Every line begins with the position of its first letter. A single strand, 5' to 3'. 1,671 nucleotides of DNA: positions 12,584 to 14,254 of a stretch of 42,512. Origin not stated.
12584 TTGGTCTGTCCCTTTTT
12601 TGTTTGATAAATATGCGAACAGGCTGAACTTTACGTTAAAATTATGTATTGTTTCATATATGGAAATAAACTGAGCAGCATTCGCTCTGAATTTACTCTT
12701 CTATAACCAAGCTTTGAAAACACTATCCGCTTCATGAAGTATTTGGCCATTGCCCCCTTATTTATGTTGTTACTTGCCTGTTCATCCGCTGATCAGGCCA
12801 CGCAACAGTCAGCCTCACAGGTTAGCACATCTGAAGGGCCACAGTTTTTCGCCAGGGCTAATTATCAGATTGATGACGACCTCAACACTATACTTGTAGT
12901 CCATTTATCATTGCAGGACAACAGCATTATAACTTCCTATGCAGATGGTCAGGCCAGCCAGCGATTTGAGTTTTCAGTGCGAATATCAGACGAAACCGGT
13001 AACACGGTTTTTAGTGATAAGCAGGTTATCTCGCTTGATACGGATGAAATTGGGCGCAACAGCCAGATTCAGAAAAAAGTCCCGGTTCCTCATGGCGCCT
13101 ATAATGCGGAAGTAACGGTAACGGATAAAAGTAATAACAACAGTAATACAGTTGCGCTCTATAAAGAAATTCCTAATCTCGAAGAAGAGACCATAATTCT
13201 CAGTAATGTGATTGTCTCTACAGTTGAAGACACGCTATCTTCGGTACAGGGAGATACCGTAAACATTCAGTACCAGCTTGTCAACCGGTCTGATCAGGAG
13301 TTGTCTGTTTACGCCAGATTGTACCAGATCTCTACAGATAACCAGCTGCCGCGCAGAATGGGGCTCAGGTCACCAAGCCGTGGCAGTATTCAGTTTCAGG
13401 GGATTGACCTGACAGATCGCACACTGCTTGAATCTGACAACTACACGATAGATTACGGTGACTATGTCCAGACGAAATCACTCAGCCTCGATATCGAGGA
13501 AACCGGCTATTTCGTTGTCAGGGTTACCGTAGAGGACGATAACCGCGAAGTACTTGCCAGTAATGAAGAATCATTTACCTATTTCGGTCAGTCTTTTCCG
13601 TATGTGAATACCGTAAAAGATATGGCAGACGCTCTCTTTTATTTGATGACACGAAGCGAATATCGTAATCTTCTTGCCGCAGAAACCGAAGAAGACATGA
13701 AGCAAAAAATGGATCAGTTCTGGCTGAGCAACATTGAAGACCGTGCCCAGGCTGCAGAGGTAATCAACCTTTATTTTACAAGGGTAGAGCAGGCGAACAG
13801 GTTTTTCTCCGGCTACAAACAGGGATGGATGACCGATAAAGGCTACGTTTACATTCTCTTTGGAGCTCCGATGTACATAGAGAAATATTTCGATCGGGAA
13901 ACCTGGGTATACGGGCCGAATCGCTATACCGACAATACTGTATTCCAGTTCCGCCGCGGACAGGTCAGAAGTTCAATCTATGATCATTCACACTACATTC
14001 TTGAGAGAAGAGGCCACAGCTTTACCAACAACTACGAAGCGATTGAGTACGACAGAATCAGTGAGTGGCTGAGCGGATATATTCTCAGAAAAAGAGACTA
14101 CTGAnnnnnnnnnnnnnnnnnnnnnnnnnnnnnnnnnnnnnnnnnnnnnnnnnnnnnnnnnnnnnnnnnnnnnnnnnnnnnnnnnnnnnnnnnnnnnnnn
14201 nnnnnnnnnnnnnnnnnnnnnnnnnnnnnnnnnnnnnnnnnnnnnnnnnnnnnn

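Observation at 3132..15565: Three paralogous GWxTD lipoproteins bracket a T9SS metalloprotease, a regulator-less SusC/SusD pair and a Calx-beta lipoprotein: candidate uncharacterised surface protein/peptide-harvesting locus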

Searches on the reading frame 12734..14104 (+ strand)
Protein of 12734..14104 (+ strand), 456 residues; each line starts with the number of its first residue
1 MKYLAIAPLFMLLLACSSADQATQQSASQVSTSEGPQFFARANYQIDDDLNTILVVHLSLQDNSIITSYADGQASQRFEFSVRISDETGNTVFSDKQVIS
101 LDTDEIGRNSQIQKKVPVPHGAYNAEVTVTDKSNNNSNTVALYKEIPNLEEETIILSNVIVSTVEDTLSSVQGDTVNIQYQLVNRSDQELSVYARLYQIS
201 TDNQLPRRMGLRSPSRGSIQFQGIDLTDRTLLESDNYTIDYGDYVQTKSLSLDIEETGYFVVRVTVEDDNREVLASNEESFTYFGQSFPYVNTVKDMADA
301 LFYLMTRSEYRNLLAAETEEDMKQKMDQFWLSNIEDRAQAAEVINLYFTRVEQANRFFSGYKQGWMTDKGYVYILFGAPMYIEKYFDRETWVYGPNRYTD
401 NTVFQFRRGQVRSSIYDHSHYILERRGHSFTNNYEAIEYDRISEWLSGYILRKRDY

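Call 4: search_protein_families(library=pfam, proteins=[window:12734-14104:+], max_evalue=0.01)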
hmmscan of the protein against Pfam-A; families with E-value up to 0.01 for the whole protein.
window:12734-14104:+ (456 aa): 2 families
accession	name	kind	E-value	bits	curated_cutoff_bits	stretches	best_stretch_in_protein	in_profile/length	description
PF20094.4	GWxTD_dom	-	2.4e-38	132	26.9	1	276-438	12-168/172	GWxTD domain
PF16405.10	DUF5013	-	0.0035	18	28.5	1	89-182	38-140/149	Domain of unknown function (DUF5013)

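Call 5: search_protein_families(library=ncbifam, proteins=[window:12734-14104:+], max_evalue=0.01)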
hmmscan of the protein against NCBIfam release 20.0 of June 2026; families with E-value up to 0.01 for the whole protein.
window:12734-14104:+ (456 aa): 1 family
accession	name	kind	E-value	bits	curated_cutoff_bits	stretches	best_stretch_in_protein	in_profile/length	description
TIGR04514.1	GWxTD_dom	domain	6.5e-24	84.5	28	1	297-393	2-104/105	GWxTD domain-containing protein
